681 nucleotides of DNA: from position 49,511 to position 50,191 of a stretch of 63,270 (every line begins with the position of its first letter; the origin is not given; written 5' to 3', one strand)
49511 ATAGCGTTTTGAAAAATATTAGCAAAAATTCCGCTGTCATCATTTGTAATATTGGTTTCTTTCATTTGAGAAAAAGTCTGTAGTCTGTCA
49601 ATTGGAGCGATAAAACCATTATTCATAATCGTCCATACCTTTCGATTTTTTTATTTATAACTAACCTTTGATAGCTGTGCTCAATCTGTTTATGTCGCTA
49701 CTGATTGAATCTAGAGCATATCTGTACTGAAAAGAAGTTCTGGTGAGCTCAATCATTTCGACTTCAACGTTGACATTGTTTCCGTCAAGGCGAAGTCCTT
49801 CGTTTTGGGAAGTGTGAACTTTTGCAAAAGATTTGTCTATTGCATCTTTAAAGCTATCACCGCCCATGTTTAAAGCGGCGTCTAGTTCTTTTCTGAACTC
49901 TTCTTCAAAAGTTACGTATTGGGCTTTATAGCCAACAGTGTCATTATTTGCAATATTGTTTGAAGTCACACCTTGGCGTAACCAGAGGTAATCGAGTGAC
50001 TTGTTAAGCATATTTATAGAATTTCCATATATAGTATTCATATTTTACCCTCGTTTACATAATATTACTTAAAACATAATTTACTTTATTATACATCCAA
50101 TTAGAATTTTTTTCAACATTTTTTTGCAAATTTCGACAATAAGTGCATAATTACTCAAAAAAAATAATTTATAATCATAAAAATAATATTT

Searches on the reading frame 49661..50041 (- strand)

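Call 26: search_protein_families(library=pfam, proteins=[window:49661-50041:-], max_evalue=0.001)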
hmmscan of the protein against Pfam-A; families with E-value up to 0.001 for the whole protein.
window:49661-50041:- (126 aa): 1 family
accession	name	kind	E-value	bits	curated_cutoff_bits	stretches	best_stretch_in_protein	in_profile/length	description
PF00460.25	Flg_bb_rod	-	1.5e-05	25.3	20.7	1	22-39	14-31/31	Flagella basal body rod protein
